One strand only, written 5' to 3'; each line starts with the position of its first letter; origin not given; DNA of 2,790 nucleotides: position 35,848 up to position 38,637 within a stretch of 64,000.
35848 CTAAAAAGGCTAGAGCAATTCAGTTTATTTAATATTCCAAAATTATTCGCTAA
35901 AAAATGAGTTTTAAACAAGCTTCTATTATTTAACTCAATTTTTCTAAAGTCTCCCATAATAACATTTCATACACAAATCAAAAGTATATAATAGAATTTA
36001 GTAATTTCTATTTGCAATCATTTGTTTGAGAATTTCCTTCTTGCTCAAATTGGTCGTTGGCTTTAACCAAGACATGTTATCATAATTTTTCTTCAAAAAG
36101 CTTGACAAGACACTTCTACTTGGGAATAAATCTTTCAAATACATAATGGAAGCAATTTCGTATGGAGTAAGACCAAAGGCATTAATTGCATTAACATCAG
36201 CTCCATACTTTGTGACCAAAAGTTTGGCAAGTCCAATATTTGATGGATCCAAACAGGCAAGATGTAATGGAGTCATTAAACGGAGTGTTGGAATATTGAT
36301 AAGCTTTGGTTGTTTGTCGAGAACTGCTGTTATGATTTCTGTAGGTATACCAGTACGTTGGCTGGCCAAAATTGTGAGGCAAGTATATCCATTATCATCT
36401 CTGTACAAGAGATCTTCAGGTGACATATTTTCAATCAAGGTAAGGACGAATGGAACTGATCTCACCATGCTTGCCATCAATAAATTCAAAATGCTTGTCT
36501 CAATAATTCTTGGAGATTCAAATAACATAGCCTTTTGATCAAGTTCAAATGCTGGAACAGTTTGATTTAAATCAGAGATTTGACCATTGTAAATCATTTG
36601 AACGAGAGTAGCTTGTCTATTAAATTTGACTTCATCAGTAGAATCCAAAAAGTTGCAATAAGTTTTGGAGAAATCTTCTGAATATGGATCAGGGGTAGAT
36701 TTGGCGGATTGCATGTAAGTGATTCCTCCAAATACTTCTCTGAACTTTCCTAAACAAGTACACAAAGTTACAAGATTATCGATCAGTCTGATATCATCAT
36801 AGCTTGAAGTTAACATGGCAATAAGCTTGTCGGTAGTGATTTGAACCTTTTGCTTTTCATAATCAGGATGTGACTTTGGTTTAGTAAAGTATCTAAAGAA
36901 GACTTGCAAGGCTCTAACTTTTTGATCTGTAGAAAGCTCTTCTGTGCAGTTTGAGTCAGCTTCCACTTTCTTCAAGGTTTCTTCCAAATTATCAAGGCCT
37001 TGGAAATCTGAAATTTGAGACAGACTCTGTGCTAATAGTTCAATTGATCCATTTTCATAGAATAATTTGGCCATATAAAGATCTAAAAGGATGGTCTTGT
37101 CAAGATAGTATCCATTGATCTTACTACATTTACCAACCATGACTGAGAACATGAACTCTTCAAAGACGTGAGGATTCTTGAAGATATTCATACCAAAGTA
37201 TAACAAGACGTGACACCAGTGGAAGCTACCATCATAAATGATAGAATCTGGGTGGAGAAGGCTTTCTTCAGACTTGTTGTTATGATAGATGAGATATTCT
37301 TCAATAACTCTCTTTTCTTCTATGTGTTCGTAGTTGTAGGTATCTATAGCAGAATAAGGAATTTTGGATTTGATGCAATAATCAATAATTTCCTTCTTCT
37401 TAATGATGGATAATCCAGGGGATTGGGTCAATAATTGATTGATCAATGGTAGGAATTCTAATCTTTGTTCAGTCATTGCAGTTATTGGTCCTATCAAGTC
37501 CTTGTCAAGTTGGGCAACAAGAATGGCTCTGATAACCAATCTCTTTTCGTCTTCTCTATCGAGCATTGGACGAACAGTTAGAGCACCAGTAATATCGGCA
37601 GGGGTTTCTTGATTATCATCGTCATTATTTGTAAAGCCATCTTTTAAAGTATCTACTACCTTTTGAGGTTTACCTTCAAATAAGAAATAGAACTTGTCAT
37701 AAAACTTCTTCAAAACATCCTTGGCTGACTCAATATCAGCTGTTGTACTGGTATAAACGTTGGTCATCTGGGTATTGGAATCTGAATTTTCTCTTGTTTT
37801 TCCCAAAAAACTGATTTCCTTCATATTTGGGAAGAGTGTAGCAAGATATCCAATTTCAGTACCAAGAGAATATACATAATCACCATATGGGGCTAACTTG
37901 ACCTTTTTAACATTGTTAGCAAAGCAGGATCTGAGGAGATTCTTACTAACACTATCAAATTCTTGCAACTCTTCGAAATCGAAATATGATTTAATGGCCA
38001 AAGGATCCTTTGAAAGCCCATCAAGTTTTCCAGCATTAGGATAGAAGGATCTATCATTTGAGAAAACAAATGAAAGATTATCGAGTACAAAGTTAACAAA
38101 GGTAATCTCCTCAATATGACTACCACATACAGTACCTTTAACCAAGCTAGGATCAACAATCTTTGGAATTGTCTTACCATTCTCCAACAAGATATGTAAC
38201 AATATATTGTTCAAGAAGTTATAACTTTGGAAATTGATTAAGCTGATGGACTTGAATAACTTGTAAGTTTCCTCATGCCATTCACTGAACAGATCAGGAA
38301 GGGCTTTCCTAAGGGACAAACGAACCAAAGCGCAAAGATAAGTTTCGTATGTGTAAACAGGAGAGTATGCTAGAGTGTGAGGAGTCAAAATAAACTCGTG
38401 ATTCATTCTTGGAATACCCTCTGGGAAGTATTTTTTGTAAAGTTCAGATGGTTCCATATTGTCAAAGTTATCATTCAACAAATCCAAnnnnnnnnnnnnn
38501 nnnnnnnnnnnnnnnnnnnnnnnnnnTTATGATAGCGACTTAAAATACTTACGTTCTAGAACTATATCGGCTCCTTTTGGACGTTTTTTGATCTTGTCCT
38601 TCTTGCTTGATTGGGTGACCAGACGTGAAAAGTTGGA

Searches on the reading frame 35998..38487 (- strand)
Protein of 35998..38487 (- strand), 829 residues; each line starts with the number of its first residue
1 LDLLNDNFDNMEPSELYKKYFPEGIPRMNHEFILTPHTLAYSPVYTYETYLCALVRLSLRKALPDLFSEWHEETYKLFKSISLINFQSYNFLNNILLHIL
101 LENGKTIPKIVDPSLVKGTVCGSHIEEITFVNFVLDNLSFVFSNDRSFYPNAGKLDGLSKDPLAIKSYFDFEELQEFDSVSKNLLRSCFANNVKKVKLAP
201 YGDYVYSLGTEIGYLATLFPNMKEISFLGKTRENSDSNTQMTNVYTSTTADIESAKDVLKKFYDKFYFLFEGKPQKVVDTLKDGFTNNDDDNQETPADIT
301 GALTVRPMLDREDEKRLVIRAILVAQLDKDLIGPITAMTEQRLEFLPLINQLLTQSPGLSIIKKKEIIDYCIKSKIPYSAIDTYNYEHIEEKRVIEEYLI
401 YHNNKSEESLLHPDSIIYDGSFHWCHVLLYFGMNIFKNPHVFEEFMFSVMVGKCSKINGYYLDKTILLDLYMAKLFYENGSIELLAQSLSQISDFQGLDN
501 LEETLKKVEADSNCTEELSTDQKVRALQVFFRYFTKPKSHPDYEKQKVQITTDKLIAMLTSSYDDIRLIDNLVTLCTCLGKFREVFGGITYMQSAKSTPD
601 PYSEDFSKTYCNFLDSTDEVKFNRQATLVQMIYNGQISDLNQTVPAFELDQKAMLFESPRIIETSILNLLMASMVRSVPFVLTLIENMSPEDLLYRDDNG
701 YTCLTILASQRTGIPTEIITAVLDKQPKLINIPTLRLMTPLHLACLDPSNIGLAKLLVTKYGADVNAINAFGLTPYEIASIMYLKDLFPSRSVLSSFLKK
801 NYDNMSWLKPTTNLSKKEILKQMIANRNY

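Call 16: search_protein_families(library=pfam, max_evalue=0.01, proteins=[window:35998-38487:-])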
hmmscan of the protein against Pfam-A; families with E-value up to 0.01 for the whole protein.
window:35998-38487:- (829 aa): 5 families
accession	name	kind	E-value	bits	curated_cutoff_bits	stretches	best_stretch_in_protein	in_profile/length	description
PF13857.12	Ank_5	-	1.4e-10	41.7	27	1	725-779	4-56/56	Ankyrin repeats (many copies)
PF00023.36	Ank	-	8.2e-06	26.3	21.1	1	738-769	3-32/33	Ankyrin repeat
PF12796.13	Ank_2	-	8.2e-05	23.5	27.3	1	671-768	3-89/90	Ankyrin repeats (3 copies)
PF13606.12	Ank_3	-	0.0021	18.8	22.3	0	738-767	3-30/30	Ankyrin repeat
PF13637.12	Ank_4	-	0.0052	17.5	22.7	0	741-775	1-33/50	Ankyrin repeats (many copies)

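Call 18: find_homologous_proteins(query=window:35998-38487:-, max_evalue=0.00001)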
Query window:35998-38487:- (829 aa): 3 proteins with E <= 0.00001 among 8000 candidates.
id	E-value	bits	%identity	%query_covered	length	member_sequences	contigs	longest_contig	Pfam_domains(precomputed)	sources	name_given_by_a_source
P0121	6.4e-126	440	34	99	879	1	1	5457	-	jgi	-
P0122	2.6e-125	438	34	100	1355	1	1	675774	-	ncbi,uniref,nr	ncbi:hypothetical protein C9374_003529 [Naegleria lovaniensis]|uniref:Uncharacterized protein n=1 Ta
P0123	3.3e-61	226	31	91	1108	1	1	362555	-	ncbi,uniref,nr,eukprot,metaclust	ncbi:hypothetical protein NAEGRDRAFT_80685 [Naegleria gruberi]|uniref:Uncharacterized protein n=1 Ta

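Call 19: find_encoding_contigs(protein=P0122, flank=10000, max_places=3)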
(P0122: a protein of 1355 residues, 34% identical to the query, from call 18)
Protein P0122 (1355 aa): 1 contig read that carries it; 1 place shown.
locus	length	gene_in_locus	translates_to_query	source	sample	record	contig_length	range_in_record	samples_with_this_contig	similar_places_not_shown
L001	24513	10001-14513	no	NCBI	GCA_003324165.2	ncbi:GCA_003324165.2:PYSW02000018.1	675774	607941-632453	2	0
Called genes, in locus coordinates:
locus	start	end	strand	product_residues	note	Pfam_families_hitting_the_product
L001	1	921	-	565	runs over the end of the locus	PF00067:p450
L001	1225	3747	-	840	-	-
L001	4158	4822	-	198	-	-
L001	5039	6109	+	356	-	PF13358:DDE_3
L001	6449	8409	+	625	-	PF00566:RabGAP-TBC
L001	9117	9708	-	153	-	PF01042:Ribonuc_L-PSP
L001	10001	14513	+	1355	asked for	-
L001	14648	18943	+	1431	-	PF14675:FANCI_S1, PF14679:FANCI_HD1, PF14676:FANCI_S2, PF14680:FANCI_HD2, PF14678:FANCI_S4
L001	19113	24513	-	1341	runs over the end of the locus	PF00390:malic, PF03949:Malic_M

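Call 20: find_encoding_contigs(protein=P0123, flank=10000, max_places=3)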
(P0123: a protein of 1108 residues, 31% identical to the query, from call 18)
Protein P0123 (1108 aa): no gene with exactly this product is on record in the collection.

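Call 21: find_encoding_contigs(protein=P0121, flank=10000, max_places=3)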
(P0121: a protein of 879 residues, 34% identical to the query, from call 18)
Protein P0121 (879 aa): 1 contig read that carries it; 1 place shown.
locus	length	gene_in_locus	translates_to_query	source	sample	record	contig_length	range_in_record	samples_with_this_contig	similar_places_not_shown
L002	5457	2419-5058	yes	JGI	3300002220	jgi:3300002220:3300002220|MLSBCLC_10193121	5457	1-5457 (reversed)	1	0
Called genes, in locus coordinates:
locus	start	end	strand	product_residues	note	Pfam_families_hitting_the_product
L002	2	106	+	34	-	?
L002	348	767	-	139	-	PF01042:Ribonuc_L-PSP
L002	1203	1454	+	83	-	-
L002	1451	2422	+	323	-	-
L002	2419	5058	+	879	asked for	-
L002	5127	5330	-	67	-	-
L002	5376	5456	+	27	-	?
